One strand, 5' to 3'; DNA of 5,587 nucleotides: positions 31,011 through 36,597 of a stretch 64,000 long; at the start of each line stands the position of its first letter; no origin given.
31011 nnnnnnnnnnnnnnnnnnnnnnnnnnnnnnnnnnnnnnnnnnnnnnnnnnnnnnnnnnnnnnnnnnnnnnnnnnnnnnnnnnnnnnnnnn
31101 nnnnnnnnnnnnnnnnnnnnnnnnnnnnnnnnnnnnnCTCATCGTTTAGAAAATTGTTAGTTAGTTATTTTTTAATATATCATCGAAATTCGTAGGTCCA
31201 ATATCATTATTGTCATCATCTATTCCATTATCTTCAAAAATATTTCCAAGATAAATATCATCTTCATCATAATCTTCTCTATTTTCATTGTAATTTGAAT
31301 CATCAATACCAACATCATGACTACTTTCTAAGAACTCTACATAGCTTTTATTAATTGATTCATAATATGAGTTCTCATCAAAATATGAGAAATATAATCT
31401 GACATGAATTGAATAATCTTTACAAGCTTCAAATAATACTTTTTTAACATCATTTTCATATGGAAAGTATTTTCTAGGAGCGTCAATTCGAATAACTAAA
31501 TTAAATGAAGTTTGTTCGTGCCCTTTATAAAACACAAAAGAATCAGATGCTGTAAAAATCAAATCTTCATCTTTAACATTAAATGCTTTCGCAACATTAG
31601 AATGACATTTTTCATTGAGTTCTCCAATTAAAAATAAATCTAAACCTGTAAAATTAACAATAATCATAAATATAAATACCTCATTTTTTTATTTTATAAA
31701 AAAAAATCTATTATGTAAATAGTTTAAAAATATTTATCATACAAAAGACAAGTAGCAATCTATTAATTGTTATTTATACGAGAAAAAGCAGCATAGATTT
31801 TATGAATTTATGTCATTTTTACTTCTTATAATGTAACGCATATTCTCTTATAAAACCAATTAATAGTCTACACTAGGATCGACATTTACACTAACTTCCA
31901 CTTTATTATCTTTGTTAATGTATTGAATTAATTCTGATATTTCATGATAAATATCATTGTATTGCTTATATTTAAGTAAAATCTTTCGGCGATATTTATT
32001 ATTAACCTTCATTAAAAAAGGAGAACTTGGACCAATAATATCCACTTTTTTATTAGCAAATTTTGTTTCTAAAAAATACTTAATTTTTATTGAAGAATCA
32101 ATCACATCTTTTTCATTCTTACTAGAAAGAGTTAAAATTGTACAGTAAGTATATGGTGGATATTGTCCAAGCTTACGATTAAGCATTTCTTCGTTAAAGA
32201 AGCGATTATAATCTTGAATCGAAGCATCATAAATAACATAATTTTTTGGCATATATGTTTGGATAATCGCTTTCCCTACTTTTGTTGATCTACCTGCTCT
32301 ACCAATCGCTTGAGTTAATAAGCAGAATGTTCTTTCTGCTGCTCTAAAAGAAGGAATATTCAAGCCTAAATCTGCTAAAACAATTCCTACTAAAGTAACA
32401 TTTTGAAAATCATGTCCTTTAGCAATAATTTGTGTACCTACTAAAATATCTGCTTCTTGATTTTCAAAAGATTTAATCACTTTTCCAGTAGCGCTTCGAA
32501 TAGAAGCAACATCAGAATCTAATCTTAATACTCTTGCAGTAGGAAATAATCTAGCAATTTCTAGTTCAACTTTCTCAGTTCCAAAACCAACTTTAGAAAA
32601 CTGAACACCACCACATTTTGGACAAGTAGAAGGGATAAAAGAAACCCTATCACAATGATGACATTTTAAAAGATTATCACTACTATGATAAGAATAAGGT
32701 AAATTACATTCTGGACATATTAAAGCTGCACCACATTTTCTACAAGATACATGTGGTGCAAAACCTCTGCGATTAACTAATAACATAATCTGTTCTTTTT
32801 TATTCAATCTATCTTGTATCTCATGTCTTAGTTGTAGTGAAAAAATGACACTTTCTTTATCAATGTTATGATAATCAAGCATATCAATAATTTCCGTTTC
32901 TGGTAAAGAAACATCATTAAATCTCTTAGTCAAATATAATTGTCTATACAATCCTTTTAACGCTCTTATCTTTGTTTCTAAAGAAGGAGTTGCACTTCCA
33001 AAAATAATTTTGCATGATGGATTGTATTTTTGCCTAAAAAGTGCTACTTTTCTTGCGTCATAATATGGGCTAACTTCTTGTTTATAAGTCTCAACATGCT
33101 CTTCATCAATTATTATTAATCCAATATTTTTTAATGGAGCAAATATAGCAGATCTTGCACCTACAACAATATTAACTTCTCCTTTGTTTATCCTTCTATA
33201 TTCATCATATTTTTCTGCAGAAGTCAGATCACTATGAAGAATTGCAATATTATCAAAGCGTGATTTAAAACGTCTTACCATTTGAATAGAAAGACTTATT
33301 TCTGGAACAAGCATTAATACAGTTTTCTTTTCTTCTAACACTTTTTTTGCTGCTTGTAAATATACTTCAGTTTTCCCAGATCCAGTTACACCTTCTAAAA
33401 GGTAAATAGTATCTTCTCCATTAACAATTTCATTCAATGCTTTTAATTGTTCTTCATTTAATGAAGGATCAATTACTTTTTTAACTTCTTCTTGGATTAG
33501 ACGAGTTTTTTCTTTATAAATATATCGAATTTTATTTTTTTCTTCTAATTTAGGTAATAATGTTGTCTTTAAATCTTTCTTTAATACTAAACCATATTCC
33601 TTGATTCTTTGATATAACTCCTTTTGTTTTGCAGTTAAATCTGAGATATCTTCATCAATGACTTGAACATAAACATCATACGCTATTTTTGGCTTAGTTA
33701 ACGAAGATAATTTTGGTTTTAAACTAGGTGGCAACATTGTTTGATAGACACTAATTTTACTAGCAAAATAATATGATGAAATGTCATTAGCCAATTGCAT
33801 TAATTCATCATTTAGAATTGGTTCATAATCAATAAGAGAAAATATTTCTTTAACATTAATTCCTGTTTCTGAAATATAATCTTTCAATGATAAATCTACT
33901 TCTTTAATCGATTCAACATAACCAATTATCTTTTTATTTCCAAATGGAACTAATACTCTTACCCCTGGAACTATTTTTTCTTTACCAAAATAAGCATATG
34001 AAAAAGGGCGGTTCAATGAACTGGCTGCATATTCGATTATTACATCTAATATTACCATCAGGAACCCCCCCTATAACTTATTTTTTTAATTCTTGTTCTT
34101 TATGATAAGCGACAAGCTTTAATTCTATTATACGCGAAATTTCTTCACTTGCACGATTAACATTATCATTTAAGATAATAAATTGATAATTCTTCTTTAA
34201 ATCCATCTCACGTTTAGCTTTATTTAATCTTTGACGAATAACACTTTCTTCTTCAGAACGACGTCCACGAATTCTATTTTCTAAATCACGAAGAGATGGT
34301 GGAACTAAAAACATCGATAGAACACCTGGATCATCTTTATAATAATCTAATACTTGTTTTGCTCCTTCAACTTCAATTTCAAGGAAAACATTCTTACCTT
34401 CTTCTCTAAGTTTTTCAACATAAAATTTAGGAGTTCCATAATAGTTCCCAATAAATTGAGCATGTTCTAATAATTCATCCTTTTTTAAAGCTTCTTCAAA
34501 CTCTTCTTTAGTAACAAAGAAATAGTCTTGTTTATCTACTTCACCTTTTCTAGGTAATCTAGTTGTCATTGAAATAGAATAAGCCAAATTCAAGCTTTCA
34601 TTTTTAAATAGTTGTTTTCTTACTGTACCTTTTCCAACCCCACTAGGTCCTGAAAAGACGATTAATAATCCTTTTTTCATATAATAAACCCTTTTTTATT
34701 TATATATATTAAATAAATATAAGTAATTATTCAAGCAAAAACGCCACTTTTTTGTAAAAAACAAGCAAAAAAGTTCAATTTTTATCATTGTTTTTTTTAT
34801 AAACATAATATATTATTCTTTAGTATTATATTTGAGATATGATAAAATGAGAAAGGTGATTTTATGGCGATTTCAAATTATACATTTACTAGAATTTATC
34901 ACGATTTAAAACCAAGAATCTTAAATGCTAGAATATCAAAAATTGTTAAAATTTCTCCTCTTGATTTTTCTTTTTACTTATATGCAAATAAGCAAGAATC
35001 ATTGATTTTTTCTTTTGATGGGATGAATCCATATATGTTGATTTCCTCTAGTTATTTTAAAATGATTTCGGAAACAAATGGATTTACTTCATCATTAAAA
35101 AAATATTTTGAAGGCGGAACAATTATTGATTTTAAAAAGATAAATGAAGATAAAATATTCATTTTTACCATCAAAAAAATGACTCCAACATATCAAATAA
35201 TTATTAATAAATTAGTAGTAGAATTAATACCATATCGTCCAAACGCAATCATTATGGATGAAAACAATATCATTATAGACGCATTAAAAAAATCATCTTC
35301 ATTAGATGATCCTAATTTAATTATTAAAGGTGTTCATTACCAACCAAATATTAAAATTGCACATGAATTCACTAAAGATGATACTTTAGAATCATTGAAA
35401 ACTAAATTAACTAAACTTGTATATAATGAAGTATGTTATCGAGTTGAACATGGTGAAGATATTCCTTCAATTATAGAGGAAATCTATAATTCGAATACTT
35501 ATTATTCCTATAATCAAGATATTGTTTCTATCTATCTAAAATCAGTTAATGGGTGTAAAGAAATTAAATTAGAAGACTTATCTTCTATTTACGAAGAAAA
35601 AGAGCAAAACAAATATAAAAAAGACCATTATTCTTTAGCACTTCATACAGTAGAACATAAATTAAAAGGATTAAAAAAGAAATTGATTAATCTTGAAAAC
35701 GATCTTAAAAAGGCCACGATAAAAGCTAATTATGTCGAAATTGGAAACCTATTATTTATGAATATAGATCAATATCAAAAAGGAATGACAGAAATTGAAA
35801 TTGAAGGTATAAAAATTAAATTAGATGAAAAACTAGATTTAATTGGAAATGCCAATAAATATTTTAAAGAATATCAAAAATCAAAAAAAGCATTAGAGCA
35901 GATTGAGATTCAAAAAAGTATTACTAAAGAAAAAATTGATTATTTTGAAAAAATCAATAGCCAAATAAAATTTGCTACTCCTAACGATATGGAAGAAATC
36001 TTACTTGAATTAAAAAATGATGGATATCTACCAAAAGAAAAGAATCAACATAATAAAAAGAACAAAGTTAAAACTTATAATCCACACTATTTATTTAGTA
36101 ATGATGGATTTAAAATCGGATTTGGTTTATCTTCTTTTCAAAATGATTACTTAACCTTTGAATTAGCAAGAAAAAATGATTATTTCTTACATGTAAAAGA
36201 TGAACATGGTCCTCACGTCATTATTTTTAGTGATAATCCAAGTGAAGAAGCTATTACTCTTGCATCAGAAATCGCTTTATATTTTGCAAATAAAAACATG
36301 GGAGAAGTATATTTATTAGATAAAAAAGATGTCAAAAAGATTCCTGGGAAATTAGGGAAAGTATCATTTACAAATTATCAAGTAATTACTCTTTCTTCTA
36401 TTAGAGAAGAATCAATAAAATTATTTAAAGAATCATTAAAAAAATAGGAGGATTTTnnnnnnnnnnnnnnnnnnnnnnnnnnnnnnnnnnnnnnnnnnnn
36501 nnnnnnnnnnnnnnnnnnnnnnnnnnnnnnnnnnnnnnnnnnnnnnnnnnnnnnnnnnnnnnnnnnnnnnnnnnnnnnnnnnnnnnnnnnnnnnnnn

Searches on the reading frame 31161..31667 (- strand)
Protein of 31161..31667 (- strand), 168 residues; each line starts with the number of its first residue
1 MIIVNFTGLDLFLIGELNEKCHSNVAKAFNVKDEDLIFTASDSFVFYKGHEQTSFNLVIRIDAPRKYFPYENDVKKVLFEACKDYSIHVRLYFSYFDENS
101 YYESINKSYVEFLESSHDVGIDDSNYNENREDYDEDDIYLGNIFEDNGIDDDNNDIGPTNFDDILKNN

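Call 25: search_protein_families(library=pfam, proteins=[window:31161-31667:-], max_evalue=0.001)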
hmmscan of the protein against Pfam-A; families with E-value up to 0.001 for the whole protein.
window:31161-31667:- (168 aa): 0 families

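Call 57: search_protein_families(library=ncbifam, proteins=[window:31161-31667:-], max_evalue=1)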
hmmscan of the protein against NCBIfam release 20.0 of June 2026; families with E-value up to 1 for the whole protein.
window:31161-31667:- (168 aa): 1 family
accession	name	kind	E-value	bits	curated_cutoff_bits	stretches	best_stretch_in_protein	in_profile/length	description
NF033155.1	CatA_like_1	equivalog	0.037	13.9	300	1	38-80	12-53/209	CatA-like O-acetyltransferase, family 1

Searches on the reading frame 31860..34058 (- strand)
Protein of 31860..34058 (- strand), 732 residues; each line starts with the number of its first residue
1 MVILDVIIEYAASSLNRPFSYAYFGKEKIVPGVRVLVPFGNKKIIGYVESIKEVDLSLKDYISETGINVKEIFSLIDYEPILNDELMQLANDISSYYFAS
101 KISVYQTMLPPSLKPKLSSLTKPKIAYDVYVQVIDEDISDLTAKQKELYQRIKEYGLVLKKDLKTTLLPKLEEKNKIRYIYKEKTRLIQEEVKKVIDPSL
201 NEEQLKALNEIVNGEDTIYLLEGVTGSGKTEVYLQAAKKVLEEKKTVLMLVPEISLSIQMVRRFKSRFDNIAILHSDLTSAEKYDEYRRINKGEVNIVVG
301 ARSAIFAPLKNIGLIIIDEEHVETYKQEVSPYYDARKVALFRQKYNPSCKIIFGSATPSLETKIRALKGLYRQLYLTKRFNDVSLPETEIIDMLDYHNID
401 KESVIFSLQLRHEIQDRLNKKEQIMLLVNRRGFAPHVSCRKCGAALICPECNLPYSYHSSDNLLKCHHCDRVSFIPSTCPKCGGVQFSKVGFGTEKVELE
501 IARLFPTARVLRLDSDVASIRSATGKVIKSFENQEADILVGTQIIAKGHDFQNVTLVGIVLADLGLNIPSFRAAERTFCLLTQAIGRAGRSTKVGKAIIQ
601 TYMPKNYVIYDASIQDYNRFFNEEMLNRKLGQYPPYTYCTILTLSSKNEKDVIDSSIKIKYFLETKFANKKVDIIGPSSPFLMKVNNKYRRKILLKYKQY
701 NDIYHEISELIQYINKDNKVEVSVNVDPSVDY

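Call 25: search_protein_families(library=pfam, proteins=[window:31860-34058:-], max_evalue=0.001)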
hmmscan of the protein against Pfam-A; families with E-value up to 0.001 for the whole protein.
window:31860-34058:- (732 aa): 9 families
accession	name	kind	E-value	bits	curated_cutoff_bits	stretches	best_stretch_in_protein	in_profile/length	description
PF00270.35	DEAD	-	1.3e-22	80.8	26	1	202-361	2-162/167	DEAD/DEAH box helicase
PF17764.6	PriA_3primeBD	-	7.5e-19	67.8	22.7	1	6-110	2-96/96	3'DNA-binding domain (3'BD)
PF04851.21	ResIII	-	3.6e-17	63.2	22.5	1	199-359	3-163/164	Type III restriction enzyme, res subunit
PF18074.6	PriA_C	-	1.8e-16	61.2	26.9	1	635-728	1-95/95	Primosomal protein N C-terminal domain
PF00271.37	Helicase_C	-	1.2e-11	45.3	23.5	1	524-591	54-109/110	Helicase conserved C-terminal domain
PF18319.7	Zn_ribbon_PriA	-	1.3e-06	28.7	26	1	448-471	1-24/27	PriA DNA helicase Cys-rich region (CRR) domain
PF13604.12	AAA_30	-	2.6e-06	27.8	27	1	200-298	2-82/191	AAA domain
PF25199.1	nSTAND_NTPase5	-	5.2e-05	23.5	34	1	205-302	29-133/145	Novel STAND NTPase 5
PF00437.27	T2SSE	-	0.00014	21.1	24.9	1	162-250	93-175/370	Type II/IV secretion system protein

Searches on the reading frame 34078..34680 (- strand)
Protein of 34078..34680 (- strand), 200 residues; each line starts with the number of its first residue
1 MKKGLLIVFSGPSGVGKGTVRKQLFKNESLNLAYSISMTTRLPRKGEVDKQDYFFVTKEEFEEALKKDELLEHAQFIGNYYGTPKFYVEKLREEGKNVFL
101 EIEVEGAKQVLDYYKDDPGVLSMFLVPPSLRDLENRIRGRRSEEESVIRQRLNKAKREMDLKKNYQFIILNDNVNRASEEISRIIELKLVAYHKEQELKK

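Call 25: search_protein_families(library=pfam, proteins=[window:34078-34680:-], max_evalue=0.001)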
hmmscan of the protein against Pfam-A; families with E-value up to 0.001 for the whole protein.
window:34078-34680:- (200 aa): 1 family
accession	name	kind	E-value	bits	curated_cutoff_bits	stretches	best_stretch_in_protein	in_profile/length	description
PF00625.27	Guanylate_kin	-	5.8e-45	153.6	25.2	1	6-186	4-180/182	Guanylate kinase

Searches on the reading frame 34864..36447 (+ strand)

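Call 25: search_protein_families(library=pfam, proteins=[window:34864-36447:+], max_evalue=0.001)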
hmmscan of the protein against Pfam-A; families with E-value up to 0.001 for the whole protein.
window:34864-36447:+ (527 aa): 3 families
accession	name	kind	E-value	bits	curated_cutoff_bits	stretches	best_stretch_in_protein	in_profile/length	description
PF05833.16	NFACT_N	-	8.4e-45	153.8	31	1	8-401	5-455/456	NFACT N-terminal and middle domains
PF05670.18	NFACT-R_1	-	0.00062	20.7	29.8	0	408-495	3-98/112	NFACT protein RNA binding domain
PF18297.6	NFACT-R_2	-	0.00077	20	26.9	0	429-481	23-73/104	NFACT protein RNA binding domain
